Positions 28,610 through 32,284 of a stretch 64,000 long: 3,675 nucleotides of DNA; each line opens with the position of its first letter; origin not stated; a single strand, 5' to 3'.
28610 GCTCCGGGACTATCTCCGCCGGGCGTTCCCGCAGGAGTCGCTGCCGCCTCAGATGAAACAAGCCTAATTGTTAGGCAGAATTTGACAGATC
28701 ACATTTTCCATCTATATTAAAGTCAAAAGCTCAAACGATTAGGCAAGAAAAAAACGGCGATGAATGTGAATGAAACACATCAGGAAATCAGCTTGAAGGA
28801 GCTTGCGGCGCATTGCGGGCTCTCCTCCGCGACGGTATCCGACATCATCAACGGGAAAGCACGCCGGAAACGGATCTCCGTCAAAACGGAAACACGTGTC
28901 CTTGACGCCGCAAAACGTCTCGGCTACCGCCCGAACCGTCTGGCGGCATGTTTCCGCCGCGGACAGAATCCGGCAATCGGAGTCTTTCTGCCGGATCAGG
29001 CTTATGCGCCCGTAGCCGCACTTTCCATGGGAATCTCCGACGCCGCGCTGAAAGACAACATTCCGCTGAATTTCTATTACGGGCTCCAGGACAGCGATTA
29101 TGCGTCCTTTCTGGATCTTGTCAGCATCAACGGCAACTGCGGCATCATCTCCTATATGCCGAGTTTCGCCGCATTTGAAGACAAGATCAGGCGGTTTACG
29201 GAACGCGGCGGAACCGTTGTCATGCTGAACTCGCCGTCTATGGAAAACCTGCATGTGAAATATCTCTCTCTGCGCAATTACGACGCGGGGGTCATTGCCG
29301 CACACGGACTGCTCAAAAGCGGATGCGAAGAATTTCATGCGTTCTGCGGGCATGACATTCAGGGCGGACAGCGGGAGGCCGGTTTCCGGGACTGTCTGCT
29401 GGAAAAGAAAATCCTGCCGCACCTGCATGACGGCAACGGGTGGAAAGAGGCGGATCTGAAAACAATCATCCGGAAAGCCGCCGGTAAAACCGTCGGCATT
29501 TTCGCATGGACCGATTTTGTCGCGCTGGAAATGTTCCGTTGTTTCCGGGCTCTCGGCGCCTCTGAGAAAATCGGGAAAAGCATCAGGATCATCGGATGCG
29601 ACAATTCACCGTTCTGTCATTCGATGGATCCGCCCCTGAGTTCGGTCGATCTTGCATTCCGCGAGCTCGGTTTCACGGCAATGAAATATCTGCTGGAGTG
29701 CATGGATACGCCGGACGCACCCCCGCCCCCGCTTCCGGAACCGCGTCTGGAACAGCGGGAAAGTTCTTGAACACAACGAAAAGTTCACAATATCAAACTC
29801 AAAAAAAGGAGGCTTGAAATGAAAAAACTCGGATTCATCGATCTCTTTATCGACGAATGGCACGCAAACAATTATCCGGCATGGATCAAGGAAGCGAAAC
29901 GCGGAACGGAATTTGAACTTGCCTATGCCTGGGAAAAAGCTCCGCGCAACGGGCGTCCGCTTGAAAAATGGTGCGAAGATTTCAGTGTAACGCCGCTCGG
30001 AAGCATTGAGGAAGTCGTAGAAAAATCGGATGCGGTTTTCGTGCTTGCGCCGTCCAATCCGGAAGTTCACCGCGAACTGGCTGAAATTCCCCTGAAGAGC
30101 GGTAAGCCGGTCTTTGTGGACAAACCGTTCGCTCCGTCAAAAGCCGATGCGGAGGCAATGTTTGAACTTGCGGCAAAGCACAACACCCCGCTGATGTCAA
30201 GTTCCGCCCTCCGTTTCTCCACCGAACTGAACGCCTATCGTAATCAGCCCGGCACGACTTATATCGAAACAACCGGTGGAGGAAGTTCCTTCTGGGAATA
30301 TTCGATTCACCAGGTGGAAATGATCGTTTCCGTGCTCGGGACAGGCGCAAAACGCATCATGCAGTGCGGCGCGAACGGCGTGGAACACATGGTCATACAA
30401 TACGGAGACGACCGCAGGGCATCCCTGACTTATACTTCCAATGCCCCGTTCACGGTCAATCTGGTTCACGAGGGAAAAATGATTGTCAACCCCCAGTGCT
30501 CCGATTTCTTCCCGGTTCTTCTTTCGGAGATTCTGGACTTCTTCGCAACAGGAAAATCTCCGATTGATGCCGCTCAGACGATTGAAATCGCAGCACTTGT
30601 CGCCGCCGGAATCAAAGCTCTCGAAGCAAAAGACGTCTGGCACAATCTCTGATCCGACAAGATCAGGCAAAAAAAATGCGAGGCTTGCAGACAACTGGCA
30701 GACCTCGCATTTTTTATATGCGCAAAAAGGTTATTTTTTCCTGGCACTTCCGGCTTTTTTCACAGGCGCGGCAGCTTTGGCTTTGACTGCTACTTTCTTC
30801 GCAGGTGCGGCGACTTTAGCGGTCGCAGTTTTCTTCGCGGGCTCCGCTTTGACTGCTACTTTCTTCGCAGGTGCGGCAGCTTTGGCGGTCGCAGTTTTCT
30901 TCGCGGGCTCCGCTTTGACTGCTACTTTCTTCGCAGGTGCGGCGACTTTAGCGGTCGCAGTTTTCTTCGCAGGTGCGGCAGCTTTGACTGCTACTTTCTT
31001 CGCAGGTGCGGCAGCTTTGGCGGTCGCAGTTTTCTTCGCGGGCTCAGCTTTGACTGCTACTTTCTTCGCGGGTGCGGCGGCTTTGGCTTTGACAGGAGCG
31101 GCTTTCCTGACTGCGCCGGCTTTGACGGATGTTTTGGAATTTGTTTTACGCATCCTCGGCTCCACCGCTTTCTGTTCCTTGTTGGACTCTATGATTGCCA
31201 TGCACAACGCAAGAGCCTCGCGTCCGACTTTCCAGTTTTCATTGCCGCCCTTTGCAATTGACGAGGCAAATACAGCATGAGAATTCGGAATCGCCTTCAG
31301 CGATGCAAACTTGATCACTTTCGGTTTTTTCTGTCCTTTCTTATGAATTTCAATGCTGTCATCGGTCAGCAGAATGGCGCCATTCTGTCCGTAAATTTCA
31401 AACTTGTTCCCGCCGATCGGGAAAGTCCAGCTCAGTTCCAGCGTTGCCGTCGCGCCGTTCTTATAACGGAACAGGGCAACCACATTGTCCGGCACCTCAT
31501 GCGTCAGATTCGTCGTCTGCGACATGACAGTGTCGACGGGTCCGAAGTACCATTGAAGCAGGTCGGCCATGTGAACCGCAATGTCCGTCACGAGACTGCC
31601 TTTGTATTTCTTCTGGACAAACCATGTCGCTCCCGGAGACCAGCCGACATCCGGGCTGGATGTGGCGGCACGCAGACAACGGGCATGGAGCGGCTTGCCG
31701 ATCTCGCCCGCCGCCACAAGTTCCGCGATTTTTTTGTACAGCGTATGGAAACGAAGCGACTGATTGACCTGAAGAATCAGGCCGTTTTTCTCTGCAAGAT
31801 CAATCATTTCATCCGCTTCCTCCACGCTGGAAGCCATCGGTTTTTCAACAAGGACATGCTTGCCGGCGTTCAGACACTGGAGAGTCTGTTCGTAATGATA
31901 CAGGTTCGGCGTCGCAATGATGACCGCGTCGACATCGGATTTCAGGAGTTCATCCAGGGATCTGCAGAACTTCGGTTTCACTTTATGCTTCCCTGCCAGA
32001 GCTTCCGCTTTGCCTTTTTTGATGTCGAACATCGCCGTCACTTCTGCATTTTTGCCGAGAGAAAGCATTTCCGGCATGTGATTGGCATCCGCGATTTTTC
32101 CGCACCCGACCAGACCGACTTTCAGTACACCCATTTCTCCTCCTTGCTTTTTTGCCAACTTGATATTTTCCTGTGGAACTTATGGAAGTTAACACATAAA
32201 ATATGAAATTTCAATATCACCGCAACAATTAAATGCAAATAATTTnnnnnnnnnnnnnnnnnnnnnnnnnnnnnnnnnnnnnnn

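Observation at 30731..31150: Sugar-type dehydrogenase carrying a histone-H1/AlgP-like basic repeat tail encoded by 66-bp tandem repeats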

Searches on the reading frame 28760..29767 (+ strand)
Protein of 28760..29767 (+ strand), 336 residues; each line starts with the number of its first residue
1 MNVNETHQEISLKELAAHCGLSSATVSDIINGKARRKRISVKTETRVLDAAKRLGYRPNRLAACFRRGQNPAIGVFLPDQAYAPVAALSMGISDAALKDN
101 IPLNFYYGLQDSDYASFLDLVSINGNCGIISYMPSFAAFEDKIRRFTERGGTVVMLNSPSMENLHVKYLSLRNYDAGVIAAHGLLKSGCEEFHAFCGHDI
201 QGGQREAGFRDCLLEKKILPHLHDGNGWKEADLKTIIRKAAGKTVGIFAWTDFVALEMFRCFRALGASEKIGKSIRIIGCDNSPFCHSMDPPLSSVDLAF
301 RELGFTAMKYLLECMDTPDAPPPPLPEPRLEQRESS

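Call 4: search_protein_families(library=pfam, proteins=[window:28760-29767:+], max_evalue=0.01)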
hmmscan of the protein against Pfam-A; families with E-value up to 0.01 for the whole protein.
window:28760-29767:+ (336 aa): 6 families
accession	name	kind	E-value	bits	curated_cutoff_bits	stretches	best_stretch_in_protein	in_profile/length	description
PF13377.12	Peripla_BP_3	-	6.3e-19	69.1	26.5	1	184-336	4-167/167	Periplasmic binding protein-like domain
PF00356.27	LacI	-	1.7e-09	37.7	27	1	11-59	1-46/46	Bacterial regulatory proteins, lacI family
PF13407.12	Peripla_BP_4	-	8.4e-05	22.7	35.1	1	128-284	58-220/258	Periplasmic binding protein domain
PF01381.28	HTH_3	-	0.00037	20.9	23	1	8-34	8-34/55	Helix-turn-helix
PF13443.12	HTH_26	-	0.0018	18.9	22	1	8-40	9-41/63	Cro/C1-type HTH DNA-binding domain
PF13560.12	HTH_31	-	0.0065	17.2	27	0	10-36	15-42/64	Helix-turn-helix domain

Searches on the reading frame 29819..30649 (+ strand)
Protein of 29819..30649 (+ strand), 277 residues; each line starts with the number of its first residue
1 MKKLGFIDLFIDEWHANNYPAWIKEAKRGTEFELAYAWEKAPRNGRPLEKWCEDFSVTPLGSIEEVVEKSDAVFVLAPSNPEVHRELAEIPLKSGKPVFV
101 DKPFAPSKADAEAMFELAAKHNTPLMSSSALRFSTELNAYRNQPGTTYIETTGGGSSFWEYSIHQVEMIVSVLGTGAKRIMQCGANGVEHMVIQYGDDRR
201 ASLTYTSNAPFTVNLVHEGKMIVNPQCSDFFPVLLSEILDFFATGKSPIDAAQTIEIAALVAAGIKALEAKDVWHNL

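Call 4: search_protein_families(library=pfam, proteins=[window:29819-30649:+], max_evalue=0.01)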
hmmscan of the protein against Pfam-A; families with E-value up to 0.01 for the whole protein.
window:29819-30649:+ (277 aa): 1 family
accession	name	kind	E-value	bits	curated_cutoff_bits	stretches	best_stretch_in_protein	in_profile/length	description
PF01408.29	GFO_IDH_MocA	-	1e-11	46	24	1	33-126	27-117/120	Oxidoreductase family, NAD-binding Rossmann fold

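Call 5: search_protein_families(library=ncbifam, proteins=[window:29819-30649:+], max_evalue=0.01)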
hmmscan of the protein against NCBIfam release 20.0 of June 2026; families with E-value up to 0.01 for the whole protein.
window:29819-30649:+ (277 aa): 6 families
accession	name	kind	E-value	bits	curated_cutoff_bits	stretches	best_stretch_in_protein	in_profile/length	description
TIGR04380.1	myo_inos_iolG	equivalog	1.2e-08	34.3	355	1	48-136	40-129/330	inositol 2-dehydrogenase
NF007574.0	PRK10206.1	equivalog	2.8e-07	29.9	352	1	55-122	49-116/345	oxidoreductase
NF040723.1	UDP-GlcNAcDh_Arch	equivalog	1.6e-05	24.6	450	1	48-134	38-123/302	UDP-N-acetylglucosamine 3-dehydrogenase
NF008607.0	PRK11579.1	subfamily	2.3e-05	23.6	330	1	69-123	62-116/346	oxidoreductase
NF041392.1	XylDh_Gfo6_Halo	equivalog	2.7e-05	23.1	350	1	67-134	80-143/350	D-xylose 1-dehydrogenase Gfo6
NF052479.1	LevoglcsnDh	equivalog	0.0021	16.8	650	1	65-126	67-128/386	levoglucosan dehydrogenase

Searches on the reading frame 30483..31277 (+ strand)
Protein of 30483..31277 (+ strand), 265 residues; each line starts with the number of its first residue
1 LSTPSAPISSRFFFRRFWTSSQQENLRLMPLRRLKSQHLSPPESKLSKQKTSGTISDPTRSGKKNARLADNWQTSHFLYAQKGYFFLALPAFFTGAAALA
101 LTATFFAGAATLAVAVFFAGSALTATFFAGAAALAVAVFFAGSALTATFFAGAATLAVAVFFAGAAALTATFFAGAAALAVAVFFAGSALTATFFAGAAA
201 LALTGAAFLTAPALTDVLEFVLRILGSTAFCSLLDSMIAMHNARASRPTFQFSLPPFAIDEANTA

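Call 70: search_protein_families(library=pfam, proteins=[window:30483-31277:+], max_evalue=1)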
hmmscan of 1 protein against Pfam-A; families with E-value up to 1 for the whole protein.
window:30483-31277:+ (265 aa): 0 families

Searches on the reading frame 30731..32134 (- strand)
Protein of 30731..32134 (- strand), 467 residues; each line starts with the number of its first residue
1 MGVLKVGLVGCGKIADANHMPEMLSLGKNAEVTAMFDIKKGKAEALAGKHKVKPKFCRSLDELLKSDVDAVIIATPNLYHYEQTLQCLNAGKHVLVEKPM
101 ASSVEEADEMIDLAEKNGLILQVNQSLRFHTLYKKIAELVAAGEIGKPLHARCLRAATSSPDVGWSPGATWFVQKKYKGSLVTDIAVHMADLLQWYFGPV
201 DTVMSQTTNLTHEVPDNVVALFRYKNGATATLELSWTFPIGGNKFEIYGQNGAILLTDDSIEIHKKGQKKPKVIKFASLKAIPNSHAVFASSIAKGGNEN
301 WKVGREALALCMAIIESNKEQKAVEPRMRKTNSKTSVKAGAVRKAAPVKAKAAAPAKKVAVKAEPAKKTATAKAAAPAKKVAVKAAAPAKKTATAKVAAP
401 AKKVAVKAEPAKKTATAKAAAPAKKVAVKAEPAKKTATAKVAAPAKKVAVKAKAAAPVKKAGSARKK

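Call 4: search_protein_families(library=pfam, proteins=[window:30734-32134:-], max_evalue=0.01)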
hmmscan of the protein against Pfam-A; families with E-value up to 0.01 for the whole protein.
window:30734-32134:- (467 aa): 3 families
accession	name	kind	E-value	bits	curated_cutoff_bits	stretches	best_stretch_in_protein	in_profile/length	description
PF01408.29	GFO_IDH_MocA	-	4.6e-32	111.7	24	1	4-124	1-119/120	Oxidoreductase family, NAD-binding Rossmann fold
PF22725.1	GFO_IDH_MocA_C3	-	7.4e-28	97.5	27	1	133-254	1-123/124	GFO/IDH/MocA C-terminal domain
PF02894.22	GFO_IDH_MocA_C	-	5.7e-15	56.1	22.9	1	138-267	2-143/218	Oxidoreductase family, C-terminal alpha/beta domain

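Call 5: search_protein_families(library=ncbifam, proteins=[window:30734-32134:-], max_evalue=0.01)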
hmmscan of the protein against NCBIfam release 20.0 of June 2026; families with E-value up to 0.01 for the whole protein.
window:30734-32134:- (467 aa): 11 families
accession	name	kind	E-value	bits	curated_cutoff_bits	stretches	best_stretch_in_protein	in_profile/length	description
TIGR04380.1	myo_inos_iolG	equivalog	1.7e-36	125.8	355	1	4-262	2-258/330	inositol 2-dehydrogenase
NF040723.1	UDP-GlcNAcDh_Arch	equivalog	2.8e-34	119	450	1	4-319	1-302/302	UDP-N-acetylglucosamine 3-dehydrogenase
NF007574.0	PRK10206.1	equivalog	2.5e-20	72.8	352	1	3-255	2-246/345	oxidoreductase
NF052679.1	InsChiInosDhIolG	equivalog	5.4e-20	71.7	540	1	4-272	3-267/343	bifunctional inositol 2-dehydrogenase/D-chiro-inositol 1-dehydrogenase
NF052479.1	LevoglcsnDh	equivalog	8.3e-20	70.8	650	1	3-215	3-220/386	levoglucosan dehydrogenase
NF041392.1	XylDh_Gfo6_Halo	equivalog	1.2e-19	70.3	350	1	3-257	16-276/350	D-xylose 1-dehydrogenase Gfo6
NF008607.0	PRK11579.1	subfamily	7.1e-16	58.1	330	1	4-148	5-145/346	oxidoreductase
NF058563.1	BT_2159_fam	equivalog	1.3e-15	57.3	650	1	4-199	1-185/350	disaccharide 3-dehydrogenase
NF058561.1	BT_2158_fam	equivalog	1.3e-12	47.1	750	1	31-152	58-181/487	glycoside 3-dehydrogenase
TIGR03855.1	NAD_NadX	equivalog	3e-05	23.6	206.55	1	29-96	1-66/229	aspartate dehydrogenase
TIGR01968.1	minD_bact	equivalog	0.0047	16.3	212.9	1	48-121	92-164/261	septum site-determining protein MinD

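Call 11: find_encoding_contigs(protein=window:30731-32134:-, flank=3000, max_places=4)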
Protein window:30731-32134:- (467 aa): no gene with exactly this product is on record in the collection.

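Call 17: find_related_loci(query=A2, collection=genome_contigs, flank=6000)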
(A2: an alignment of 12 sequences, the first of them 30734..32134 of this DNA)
Query A2 (467 aa) in genome_contigs; peptide patterns used: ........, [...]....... (x = any residue, [..] = any of these).
600 stretches matched a pattern (row limit reached: there are more); 598 encode a relative of the query (tblastn E <= 1e-3); the best 80 are kept; 80 distinct loci.
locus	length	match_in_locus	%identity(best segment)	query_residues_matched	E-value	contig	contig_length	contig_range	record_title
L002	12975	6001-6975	48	4-326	5e-95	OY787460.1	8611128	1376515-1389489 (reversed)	MAG: Victivallales bacterium isolate c43507a4-3b0a-454f-a213-a96987c4837a genome assembly, chromosome: 1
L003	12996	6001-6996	49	1-329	2e-92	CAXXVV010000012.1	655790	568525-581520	MAG: Victivallales bacterium isolate 5119678d-892b-4fdb-bca9-331175d8da34 genome assembly, contig: contig_12, whole geno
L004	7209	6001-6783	36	3-256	5e-39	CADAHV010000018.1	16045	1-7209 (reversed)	MAG: uncultured Erysipelotrichaceae bacterium isolate RUG13309 genome assembly, contig: RUG13309_asm_18, whole genome sh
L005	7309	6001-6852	35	1-267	9e-35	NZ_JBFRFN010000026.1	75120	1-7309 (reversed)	Paenibacillus sp. 2TAF8 SCAFFOLD_25, whole genome shotgun sequence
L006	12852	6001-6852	35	1-267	1e-34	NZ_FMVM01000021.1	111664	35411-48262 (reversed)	Paenibacillus polysaccharolyticus strain BL9, whole genome shotgun sequence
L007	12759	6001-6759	33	6-263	3e-34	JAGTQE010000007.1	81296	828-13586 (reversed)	MAG: Candidatus Bathyarchaeota archaeon isolate JZ_bin_36.2 JZ_bin_36.2_NODE_7, whole genome shotgun sequence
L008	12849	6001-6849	35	1-267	8e-34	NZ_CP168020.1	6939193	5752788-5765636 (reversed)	Paenibacillus taichungensis strain Cl17b chromosome, complete genome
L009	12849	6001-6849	36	1-267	1e-33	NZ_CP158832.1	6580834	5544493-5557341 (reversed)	Paenibacillus amylolyticus strain PAE5 chromosome, complete genome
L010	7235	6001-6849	36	1-267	1e-33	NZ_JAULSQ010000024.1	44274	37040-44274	Paenibacillus sp. ClWae2A sequence24, whole genome shotgun sequence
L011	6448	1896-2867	31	4-317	1e-33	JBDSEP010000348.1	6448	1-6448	MAG: Tepidiformaceae bacterium isolate cluster1_bin.207 k127_357897, whole genome shotgun sequence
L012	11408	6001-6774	35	1-256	3e-31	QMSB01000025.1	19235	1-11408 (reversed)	MAG: Thermoprotei archaeon isolate B15_G2 B15_Guay2_scaffold_00367, whole genome shotgun sequence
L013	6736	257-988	33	22-263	2e-30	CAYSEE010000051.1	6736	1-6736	MAG TPA_asm: uncultured Clostridia bacterium isolate binchicken_co184_665 genome assembly, contig: NODE_23845_length_673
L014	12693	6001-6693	33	3-232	3e-30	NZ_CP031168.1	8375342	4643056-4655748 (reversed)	Paenibacillus sp. H1-7 chromosome, complete genome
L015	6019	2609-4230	34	4-270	3e-29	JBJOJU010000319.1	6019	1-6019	MAG: Chloroflexota bacterium isolate stroublescreek_2019_sw_WHONDRS-S19S_0089_B_bin.3 scaffold_1257466, whole genome sho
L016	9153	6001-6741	31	7-253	4e-29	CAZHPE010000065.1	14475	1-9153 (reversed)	MAG TPA_asm: uncultured candidatus Brocadiaceae bacterium isolate SRP308112_co1_111 genome assembly, contig: NODE_7303_l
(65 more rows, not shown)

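Call 27: search_solved_structures(query=window:30734-32134:-, max_evalue=1e-10)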
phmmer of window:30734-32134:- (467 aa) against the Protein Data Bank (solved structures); distinct sequences matched with E-value up to 1e-10: 68 (the best 60 are shown).
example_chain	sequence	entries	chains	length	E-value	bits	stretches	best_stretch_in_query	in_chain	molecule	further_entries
2glx_A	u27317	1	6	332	1.5e-28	103.3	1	8-255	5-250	1,5-anhydro-D-fructose reductase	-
4koa_A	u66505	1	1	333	1.7e-26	96.5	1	5-255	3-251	1,5-anhydro-D-fructose reductase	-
7xr9_A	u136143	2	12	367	2.2e-25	92.8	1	1-239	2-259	DgpA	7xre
9m3d_B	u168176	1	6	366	2.6e-25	92.7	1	2-200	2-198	DgpA1 from W974-1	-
3q2k_A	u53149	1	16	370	6.6e-25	91.3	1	4-254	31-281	oxidoreductase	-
1zh8_A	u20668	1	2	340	1e-23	87.4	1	4-273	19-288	oxidoreductase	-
3q2i_A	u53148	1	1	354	6.2e-22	81.5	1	5-255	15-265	dehydrogenase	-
8w9s_A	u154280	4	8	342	2.9e-21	79.3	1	4-238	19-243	NADH-dependent dihydrogenase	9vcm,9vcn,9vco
3evn_A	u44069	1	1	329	5.7e-21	78.3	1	5-256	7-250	Oxidoreductase, Gfo/Idh/MocA family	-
8tdi_L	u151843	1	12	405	9e-21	77.7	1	29-259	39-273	P2B11 Glucuronide-3-dehydrogenase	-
3e18_A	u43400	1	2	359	2.8e-20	76.1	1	9-258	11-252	oxidoreductase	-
3ezy_A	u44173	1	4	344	6.9e-19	71.5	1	4-256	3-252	Dehydrogenase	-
3i23_A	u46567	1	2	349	9.8e-19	71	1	4-256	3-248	Oxidoreductase, Gfo/Idh/MocA family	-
3fd8_A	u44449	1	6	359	1e-18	70.9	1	4-256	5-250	Oxidoreductase, Gfo/Idh/MocA family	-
3ec7_A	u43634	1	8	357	1.9e-18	70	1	3-158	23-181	Putative Dehydrogenase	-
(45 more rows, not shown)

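Call 44: predict_structure(alignment_id=A2)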
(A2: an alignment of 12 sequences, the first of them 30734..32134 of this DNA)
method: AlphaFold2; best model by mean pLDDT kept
length: 467 residues; sequences in the alignment: 12
mean_pLDDT: 75.0   pTM: 0.69
mean pLDDT of the five models: 75.0, 74.0, 72.8, 72.4, 70.4
residues with pLDDT >= 90: 234; 70-90: 84; 50-70: 15; < 50: 134
segments of 3 or more residues with pLDDT < 50: 333-376, 378-467
pLDDT, mean of each block of 10 residues (from residue 1): 91 89 93 96 97 97 98 90 97 93 94 95 85 94 95 80 76 85 85 91 93 87 96 75 85 94 96 96 92 86 92 95 94 46 34 34 36 36 35 35 38 33 35 37 37 37 37
secondary structure, 60 per line:
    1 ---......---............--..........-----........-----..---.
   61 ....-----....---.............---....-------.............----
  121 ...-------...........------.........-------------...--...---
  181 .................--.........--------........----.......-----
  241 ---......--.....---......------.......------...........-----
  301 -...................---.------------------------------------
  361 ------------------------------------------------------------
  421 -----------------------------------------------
elements in order: E4-9 H13-24 E30-36 H42-49 H60-64 E70-73 H77-89 E93-96 H104-116 E121-123 H131-141 E148-156 H181-197 E200-208 E217-224 E229-235 E244-249 E252-256 E260-265 E272-275 H285-295 H302-320

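Call 49: fold_search(model_id=the predicted structure, library=pdb)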
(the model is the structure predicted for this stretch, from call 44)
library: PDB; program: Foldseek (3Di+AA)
matches with E <= 10: 1838; with E <= 0.001: 455
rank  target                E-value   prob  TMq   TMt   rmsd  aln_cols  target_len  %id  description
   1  2glx_A                3.0e-28  1.00  0.62  0.85   2.8       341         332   26  Crystal Structure Analysis of bacterial 1,5-AF Reductase (released 2006-08-29)
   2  4koa                  4.9e-27  1.00  0.60  0.83   3.3       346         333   27  Crystal Structure Analysis of 1,5-anhydro-D-fructose reductase from Sinorhizobium meliloti (released 2013-08-07)
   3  6a3j_A                3.7e-25  1.00  0.62  0.76   4.1       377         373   23  Levoglucosan dehydrogenase, complex with NADH and L-sorbose (released 2018-09-26)
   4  8tdi_H                4.4e-25  1.00  0.60  0.73   3.7       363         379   25  Structure of P2B11 Glucuronide-3-dehydrogenase (released 2024-06-12)
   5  8tdi_G                5.2e-25  1.00  0.59  0.70   4.4       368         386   23  Structure of P2B11 Glucuronide-3-dehydrogenase (released 2024-06-12)
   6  8tdi_I                5.9e-25  1.00  0.61  0.73   3.6       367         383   25  Structure of P2B11 Glucuronide-3-dehydrogenase (released 2024-06-12)
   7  8tdi_C                5.9e-25  1.00  0.60  0.74   3.6       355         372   25  Structure of P2B11 Glucuronide-3-dehydrogenase (released 2024-06-12)
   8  6a3g_A                7.5e-25  1.00  0.61  0.76   4.0       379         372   23  Levoglucosan dehydrogenase, complex with NADH (released 2018-09-26)
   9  8tdi_D                7.9e-25  1.00  0.61  0.73   3.6       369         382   24  Structure of P2B11 Glucuronide-3-dehydrogenase (released 2024-06-12)
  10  8tdi_A                7.9e-25  1.00  0.60  0.72   3.8       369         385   25  Structure of P2B11 Glucuronide-3-dehydrogenase (released 2024-06-12)
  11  3q2k_E                1.4e-24  1.00  0.60  0.85   3.5       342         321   25  Crystal structure of the WlbA dehydrogenase from Bordetella pertussis in complex with NADH and UDP-GlcNAcA (released 2011-01-19)
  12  3e18_B                1.4e-24  1.00  0.60  0.81   3.2       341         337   26  CRYSTAL STRUCTURE OF NAD-BINDING PROTEIN FROM Listeria innocua (released 2008-08-12)
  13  8tdi_E                1.4e-24  1.00  0.60  0.73   3.7       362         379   25  Structure of P2B11 Glucuronide-3-dehydrogenase (released 2024-06-12)
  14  6a3g_B                1.5e-24  1.00  0.60  0.74   4.0       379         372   23  Levoglucosan dehydrogenase, complex with NADH (released 2018-09-26)
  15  8tdi_J                1.6e-24  1.00  0.61  0.73   3.6       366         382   25  Structure of P2B11 Glucuronide-3-dehydrogenase (released 2024-06-12)
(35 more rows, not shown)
